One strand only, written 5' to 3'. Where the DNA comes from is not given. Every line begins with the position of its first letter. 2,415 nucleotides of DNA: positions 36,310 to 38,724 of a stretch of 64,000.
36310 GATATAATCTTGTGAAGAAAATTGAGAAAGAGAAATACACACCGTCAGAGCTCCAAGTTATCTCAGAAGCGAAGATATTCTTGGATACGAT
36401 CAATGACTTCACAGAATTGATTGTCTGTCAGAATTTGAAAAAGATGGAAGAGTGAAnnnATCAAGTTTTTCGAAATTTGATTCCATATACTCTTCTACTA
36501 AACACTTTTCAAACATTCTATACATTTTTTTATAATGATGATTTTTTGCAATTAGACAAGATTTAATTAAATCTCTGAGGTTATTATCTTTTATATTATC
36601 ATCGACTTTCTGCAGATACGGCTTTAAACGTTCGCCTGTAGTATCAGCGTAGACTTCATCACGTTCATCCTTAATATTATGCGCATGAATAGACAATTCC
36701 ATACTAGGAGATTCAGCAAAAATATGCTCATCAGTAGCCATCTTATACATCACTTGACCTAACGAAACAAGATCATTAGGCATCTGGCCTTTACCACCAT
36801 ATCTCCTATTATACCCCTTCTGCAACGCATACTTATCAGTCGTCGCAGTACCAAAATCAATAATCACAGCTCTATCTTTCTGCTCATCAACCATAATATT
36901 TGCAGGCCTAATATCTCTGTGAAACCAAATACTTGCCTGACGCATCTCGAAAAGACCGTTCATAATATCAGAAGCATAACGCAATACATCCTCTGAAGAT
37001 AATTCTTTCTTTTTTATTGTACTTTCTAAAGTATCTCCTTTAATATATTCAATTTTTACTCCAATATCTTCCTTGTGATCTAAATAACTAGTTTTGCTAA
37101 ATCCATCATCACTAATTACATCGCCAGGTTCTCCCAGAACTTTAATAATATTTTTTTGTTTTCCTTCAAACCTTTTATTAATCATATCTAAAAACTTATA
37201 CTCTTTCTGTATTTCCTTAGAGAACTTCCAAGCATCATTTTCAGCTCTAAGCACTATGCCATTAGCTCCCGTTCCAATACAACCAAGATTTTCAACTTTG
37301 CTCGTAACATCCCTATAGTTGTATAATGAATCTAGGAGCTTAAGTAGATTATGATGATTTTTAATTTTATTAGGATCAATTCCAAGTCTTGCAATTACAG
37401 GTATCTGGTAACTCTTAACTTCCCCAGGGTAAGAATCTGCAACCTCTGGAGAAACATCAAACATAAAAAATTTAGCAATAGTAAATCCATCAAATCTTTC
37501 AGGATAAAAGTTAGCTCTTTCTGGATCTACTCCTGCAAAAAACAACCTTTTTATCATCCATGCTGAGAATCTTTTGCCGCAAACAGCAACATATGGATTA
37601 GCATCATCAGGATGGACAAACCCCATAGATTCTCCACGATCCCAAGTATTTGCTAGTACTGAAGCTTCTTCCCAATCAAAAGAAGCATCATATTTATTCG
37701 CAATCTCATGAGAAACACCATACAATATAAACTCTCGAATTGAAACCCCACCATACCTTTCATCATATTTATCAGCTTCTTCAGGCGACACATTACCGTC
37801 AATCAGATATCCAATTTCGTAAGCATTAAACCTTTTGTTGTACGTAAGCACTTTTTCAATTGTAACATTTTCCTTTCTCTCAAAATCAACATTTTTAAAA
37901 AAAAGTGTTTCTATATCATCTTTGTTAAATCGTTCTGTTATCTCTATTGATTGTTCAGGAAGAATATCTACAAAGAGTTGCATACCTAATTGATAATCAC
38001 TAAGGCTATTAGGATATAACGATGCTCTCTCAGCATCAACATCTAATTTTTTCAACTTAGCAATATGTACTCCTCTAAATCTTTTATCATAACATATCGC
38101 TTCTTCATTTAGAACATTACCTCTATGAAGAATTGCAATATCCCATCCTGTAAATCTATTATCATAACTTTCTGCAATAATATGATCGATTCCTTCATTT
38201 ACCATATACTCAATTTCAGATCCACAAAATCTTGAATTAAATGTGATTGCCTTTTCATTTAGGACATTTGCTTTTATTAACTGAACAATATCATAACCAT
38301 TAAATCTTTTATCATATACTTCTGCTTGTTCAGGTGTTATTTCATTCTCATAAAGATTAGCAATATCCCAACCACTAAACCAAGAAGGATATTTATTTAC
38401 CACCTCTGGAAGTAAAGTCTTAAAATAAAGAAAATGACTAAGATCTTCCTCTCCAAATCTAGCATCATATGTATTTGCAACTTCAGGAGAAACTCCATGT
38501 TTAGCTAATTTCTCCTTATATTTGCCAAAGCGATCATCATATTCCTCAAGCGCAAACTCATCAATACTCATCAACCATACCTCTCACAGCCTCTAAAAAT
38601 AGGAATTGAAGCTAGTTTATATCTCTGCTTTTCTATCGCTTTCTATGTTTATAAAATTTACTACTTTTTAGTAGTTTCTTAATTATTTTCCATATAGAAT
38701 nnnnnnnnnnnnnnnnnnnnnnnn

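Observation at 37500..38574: Novel ~35-residue tandem repeat (aromatic-x-x-R-F/Y-x-G-x-x-I, then a V/I-x-P/N-E-x-A helix) in the N-termini of three kinases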

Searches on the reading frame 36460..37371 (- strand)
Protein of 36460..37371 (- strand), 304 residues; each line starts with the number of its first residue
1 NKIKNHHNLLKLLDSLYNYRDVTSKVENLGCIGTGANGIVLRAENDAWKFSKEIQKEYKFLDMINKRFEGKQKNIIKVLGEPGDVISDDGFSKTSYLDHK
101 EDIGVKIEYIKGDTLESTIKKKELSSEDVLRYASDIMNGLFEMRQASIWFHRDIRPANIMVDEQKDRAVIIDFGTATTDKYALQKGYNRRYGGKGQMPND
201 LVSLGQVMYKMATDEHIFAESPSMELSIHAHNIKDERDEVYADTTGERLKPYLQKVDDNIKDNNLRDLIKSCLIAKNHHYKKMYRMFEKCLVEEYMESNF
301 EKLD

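Call 53: search_solved_structures(query=window:36460-37371:-, max_evalue=0.001)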
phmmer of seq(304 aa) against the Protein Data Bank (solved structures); distinct sequences matched with E-value up to 0.001: 323 (the best 60 are shown).
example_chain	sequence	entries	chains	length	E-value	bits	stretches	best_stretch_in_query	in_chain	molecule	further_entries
5wjj_A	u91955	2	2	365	9.2e-08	35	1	21-179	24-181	Mitogen-activated protein kinase 14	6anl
6m95_A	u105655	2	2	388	1.1e-07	34.8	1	21-179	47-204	Mitogen-activated protein kinase 14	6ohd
3gc9_A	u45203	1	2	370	1.6e-07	34.2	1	21-178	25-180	Mitogen-activated protein kinase 11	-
5mz3_A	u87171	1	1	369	2e-07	33.9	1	21-179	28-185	Mitogen-activated protein kinase 14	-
3gcp_A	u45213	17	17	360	2.2e-07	33.7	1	21-177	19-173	Mitogen-activated protein kinase 14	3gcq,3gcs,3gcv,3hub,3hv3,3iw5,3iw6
2y8o_A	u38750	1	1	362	2.4e-07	33.6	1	21-179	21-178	MITOGEN-ACTIVATED PROTEIN KINASE 14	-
1ove_A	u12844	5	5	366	2.4e-07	33.6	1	21-179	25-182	Mitogen-activated protein kinase 14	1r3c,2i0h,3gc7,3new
9ymt_A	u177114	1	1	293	2.7e-07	33.4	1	98-243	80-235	Serine/Threonine Kinase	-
4eqm_A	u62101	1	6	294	2.8e-07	33.4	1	98-238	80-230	Protein kinase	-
6m9l_A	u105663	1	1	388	2.8e-07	33.4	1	21-179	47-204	Mitogen-activated protein kinase 14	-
7pvu_A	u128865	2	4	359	3e-07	33.3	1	21-179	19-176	Mitogen-activated protein kinase 14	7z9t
6y7w_A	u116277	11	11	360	3e-07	33.3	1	21-179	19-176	Mitogen-activated protein kinase 14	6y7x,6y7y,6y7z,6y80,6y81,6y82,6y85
7z6i_AAA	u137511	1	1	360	3e-07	33.3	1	21-179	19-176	Mitogen-activated protein kinase 14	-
6sov_A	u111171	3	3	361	3e-07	33.3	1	21-179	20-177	Mitogen-activated protein kinase 14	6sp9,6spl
3fi4_A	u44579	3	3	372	3.8e-07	33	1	21-179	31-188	Mitogen-activated protein kinase 14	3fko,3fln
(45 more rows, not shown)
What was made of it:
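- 36505..37287 (-): Kinase domain of K1 (res ~430-690). It has GxGxxG (GTGANG), the conserved Lys (K450), Glu (E458), HRD (552-554), Asn (N559) and DFG (D573). Nearest solved kinases have E ~1e-7 (call 53).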

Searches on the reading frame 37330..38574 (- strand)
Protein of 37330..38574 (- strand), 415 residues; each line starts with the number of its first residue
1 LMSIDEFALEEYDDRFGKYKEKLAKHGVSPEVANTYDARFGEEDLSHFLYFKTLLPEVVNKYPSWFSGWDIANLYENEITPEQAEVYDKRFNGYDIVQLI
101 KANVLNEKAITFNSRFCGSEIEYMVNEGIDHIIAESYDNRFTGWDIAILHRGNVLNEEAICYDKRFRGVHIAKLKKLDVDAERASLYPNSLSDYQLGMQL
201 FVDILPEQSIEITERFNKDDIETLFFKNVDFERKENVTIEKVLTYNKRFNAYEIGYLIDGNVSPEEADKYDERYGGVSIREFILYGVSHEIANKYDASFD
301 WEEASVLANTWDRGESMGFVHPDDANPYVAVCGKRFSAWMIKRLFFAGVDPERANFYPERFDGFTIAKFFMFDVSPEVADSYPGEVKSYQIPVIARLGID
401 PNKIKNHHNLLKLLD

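Call 7: find_homologous_proteins(query=window:37330-38574:-, max_evalue=0.001)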
Query seq(415 aa) (415 aa): 4 proteins with E <= 0.001 among 3018 candidates.
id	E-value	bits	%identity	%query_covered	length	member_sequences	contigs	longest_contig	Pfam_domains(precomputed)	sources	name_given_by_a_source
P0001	5.4e-281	950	100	100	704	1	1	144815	PF07714.24,PF00069.32,PF01636.30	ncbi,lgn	-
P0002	3.1e-43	167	36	69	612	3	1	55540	PF07714.24,PF00069.32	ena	-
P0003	3.4e-36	143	25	86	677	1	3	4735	PF07714.24,PF00069.32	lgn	-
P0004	2.3e-28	118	25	95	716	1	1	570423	PF07714.24,PF00069.32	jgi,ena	-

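Call 10: find_encoding_contigs(protein=P0001, flank=2000, max_places=3)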
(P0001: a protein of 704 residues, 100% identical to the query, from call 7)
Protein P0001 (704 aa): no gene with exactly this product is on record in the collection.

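Call 33: search_protein_families(library=pfam, proteins=[P0002], max_evalue=10)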
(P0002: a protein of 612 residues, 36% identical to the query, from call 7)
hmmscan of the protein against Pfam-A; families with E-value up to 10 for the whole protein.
P0002 (612 aa): 8 families
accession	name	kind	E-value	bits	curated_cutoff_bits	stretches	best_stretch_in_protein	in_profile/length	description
PF00069.31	Pkinase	-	6.9e-20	72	31.7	1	392-598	35-248/263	Protein kinase domain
PF07714.23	PK_Tyr_Ser-Thr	-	9.5e-09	35.4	23.1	1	400-507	45-152/258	Protein tyrosine and serine/threonine kinase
PF13551.12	HTH_29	-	0.0094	16.5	28.1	0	138-163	22-47/64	Winged helix-turn helix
PF03109.22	ABC1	-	0.0097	15.5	22.9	1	434-507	147-217/244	ABC1 atypical kinase-like domain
PF04959.19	ARS2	-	0.044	14.4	30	1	137-204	6-74/195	Arsenite-resistance protein 2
PF17667.7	Pkinase_fungal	-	0.087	12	24.1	1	471-510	302-345/387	Fungal protein kinase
PF25506.1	TIM-barrel_MTC6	-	0.089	12.7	27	1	73-99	238-264/281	MTC6 partial TIM-barrel domain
PF23576.2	SEN1_barrel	-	0.19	12.2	27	0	244-267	24-47/101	Helicase SEN1 beta-barrel domain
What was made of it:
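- One clean array gives a weak, non-significant HTH_29 hit at E = 0.009 (call 33).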

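Call 36: predict_structure(alignment_id=A3)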
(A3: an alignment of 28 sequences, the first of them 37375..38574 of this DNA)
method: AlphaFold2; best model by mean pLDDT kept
length: 400 residues; sequences in the alignment: 28
mean_pLDDT: 92.6   pTM: 0.80
mean pLDDT of the five models: 92.6, 91.9, 91.7, 91.7, 90.7
residues with pLDDT >= 90: 318; 70-90: 69; 50-70: 12; < 50: 1
segments of 3 or more residues with pLDDT < 50: none
pLDDT, mean of each block of 10 residues (from residue 1): 78 92 89 94 87 87 97 96 98 98 98 98 98 98 98 98 97 97 96 92 92 91 76 74 95 93 97 95 94 96 90 79 97 94 96 96 94 94 89 85
secondary structure, 60 per line:
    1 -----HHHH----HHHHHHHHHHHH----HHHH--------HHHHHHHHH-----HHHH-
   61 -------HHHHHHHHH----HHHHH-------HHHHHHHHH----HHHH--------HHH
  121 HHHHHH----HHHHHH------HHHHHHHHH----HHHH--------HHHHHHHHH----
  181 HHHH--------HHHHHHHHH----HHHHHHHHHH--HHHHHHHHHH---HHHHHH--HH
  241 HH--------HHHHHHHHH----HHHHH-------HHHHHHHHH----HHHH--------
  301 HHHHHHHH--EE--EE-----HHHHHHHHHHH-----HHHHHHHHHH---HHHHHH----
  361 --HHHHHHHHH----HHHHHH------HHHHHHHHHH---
elements in order: H6-9 H14-25 H30-33 H42-50 H56-59 H68-76 H81-85 H93-101 H106-109 H118-126 H131-136 H143-151 H156-159 H168-176 H181-184 H193-201 H206-215 H218-227 H231-236 H239-242 H251-259 H264-268 H276-284 H289-292 H301-308 H322-332 H338-347 H351-356 H363-371 H376-381 H388-397
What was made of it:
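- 37357..38541 (-): Repeat array of K1, residues 12-406: 15 tandem units, 12 of them HMM-significant. Consensus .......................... AF2 model pLDDT 92.6, with one 9-residue helix, one 4-5-residue helix and one 8-residue loop per unit (call 36).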

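Call 45: fold_search(model_id=the predicted structure, library=pdb)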
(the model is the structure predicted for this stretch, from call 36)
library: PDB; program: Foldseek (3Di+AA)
matches with E <= 10: 37; with E <= 0.001: 0
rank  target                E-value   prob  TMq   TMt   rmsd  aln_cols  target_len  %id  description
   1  8v2d_J                1.7e-01  0.13  0.11  0.13  21.4       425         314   10  Computational Designed Nanocage O43_129 (released 2024-03-13)
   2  4hpz                  2.2e-01  0.23  0.18  0.17  20.5       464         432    9  Crystal structure of a TALE protein reveals an extended N-terminal DNA binding region (released 2012-12-05)
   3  8tqe_A                3.6e-01  0.10  0.15  0.05  18.8       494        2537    9  XptA2 wild type (released 2023-09-27)
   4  4osr_A                6.0e-01  0.15  0.19  0.16  22.9       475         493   12  Crystal structure of the S505K mutant of TAL effector dHax3 (released 2014-05-28)
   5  4osi_A                9.5e-01  0.11  0.17  0.15  21.8       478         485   11  Crystal structure of the TAL effector dHax3 with NI RVD at 2.8 angstrom resolution (released 2014-05-28)
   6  4osl_B                1.1e+00  0.09  0.16  0.14  21.7       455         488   12  Crystal structure of TAL effector reveals the recognition between histidine and guanine (released 2014-05-28)
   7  9mli_A                1.1e+00  0.06  0.15  0.05  19.1       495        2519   10  Xenorhabdus nematophilus XptA2 RBD C Chimera (released 2025-03-05)
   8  7a1d_A                1.6e+00  0.02  0.09  0.05  25.1       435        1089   14  Cryo-EM map of the large glutamate dehydrogenase composed of 180 kDa subunits from Mycobacterium smegmatis (open confo (released 2021-06-09)
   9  3ui7_B                2.1e+00  0.02  0.08  0.09  25.3       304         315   10  Discovery of orally active pyrazoloquinoline as a potent PDE10 inhibitor for the management of schizophrenia (released 2011-12-21)
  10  9hv6                  3.6e+00  0.01  0.09  0.04  25.4       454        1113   12  CryoEM map of the large glutamate dehydrogenase composed of 180 kDa subunits from Mycobacterium smegmatis obtained in th (released 2026-01-14)
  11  8cq2_A                4.3e+00  0.02  0.14  0.05  19.3       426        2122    8  Photorhabdus luminescens TcdA1 prepore-to-pore intermediate, C16S, C20S, C870S, T1279C mutant (released 2024-03-13)
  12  4oto_A                4.8e+00  0.04  0.17  0.15  24.5       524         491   12  Crystal structure of the S505W mutant of TAL effector dHax3 (released 2014-05-28)
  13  6r0a                  4.8e+00  0.01  0.09  0.09  28.0       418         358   11  T. cruzi FPPS in complex with 3-((4-(benzo[d]thiazol-2-yl)piperazin-1-yl)methyl)-1H-indol-5-ol (released 2020-04-01)
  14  4osw_A                5.0e+00  0.04  0.19  0.16  24.7       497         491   12  Crystal structure of the S505E mutant of TAL effector dHax3 (released 2014-05-28)
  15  4osk_A                5.5e+00  0.04  0.19  0.16  22.7       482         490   10  Crystal structure of TAL effector reveals the recognition between asparagine and guanine (released 2014-05-28)
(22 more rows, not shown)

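Call 56: list_cluster_members(proteins=[P0001, P0005, P0006, P0007, P0017, P0065])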
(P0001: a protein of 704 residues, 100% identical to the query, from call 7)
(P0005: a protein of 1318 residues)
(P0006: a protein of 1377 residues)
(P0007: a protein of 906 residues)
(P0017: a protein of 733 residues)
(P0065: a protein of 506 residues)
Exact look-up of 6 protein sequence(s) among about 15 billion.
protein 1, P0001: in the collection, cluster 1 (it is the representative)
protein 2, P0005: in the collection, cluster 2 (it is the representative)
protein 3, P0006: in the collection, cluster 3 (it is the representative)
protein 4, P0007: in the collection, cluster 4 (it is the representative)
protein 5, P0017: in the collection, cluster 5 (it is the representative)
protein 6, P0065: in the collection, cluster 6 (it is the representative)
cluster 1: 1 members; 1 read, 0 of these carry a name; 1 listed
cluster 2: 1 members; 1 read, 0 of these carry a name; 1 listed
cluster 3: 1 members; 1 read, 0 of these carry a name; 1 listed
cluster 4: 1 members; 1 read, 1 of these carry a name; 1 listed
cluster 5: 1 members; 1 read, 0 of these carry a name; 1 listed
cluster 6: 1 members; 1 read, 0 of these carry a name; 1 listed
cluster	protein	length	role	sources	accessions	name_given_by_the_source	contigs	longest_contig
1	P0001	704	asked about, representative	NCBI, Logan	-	-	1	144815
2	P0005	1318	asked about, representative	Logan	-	-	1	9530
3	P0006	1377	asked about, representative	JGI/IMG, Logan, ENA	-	-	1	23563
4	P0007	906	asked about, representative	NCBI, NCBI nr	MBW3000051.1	caspase family protein [Candidatus Woesearchaeota archaeon]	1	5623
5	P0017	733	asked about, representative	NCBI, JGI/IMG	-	-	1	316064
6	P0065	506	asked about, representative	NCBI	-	-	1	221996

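Call 63: find_encoding_contigs(protein=P0004, flank=10000, max_places=2)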
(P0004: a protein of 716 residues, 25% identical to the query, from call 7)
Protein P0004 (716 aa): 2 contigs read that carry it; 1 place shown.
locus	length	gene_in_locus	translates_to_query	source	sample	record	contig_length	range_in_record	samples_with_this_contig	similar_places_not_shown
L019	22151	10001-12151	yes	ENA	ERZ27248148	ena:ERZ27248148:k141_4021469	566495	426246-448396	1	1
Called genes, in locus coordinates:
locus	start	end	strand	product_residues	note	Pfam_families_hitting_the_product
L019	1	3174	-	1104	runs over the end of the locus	PF01326:PPDK_N, PF00391:PEP-utilizers, PF02896:PEP-utilizers_C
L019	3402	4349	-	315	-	PF17835:NOG1_N, PF00009:GTP_EFTU (faint), PF01926:MMR_HSR1, PF02421:FeoB_N, PF02492:cobW (faint), PF06858:NOG1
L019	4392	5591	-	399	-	-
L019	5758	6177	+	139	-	PF01092:Ribosomal_S6e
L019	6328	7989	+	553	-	PF00069:Pkinase, PF07714:PK_Tyr_Ser-Thr, PF03109:ABC1 (weak)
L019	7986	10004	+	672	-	-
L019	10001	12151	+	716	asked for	PF00069:Pkinase, PF07714:PK_Tyr_Ser-Thr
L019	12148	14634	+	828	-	PF00069:Pkinase, PF07714:PK_Tyr_Ser-Thr, PF01163:RIO1, PF03109:ABC1 (weak)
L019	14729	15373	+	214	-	PF00702:Hydrolase, PF13419:HAD_2, PF13242:Hydrolase_like (weak)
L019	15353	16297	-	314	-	PF04014:MazE_antitoxin (weak)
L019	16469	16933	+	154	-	PF01037:AsnC_trans_reg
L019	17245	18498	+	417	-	PF02274:ADI, PF19420:DDAH_eukar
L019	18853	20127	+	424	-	PF00764:Arginosuc_synth, PF20979:Arginosuc_syn_C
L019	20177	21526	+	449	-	PF00206:Lyase_1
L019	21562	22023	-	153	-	PF13404:HTH_AsnC-type, PF13412:HTH_24, PF08279:HTH_11 (weak), PF01037:AsnC_trans_reg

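Call 64: find_encoding_contigs(protein=P0002, flank=10000, max_places=2)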
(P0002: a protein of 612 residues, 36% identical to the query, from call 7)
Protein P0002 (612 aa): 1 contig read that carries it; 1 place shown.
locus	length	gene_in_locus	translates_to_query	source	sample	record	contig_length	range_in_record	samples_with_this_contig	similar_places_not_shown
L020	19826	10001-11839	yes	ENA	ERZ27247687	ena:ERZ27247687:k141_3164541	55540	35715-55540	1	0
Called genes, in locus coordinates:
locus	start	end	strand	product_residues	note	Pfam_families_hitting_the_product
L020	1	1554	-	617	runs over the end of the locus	PF01261:AP_endonuc_2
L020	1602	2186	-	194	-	-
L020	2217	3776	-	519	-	-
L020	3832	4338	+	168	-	PF01965:DJ-1_PfpI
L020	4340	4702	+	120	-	-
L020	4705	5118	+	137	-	PF01252:Peptidase_A8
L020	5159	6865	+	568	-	PF00749:tRNA-synt_1c, PF03950:tRNA-synt_1c_C, PF20974:tRNA-synt_1c_C2 (weak)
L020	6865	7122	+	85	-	-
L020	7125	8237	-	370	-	PF00082:Peptidase_S8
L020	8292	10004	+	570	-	PF00069:Pkinase, PF07714:PK_Tyr_Ser-Thr (faint)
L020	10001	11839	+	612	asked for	PF00069:Pkinase, PF07714:PK_Tyr_Ser-Thr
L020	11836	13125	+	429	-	PF00069:Pkinase, PF07714:PK_Tyr_Ser-Thr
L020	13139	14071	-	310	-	PF04014:MazE_antitoxin (weak)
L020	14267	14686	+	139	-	PF13412:HTH_24 (weak), PF01037:AsnC_trans_reg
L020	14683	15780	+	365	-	-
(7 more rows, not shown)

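Call 72: find_related_loci(query=P0002, collection=viral_contigs, flank=3000)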
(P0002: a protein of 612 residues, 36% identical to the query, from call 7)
Query P0002 (612 aa) in viral_contigs; peptide patterns used: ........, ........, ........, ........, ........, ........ (x = any residue, [..] = any of these).
9 stretches matched a pattern, but none encodes a relative of the query by tblastn (E <= 1e-3).
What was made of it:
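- Tried and rejected: A scan with P0002 found no relative (call 72).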
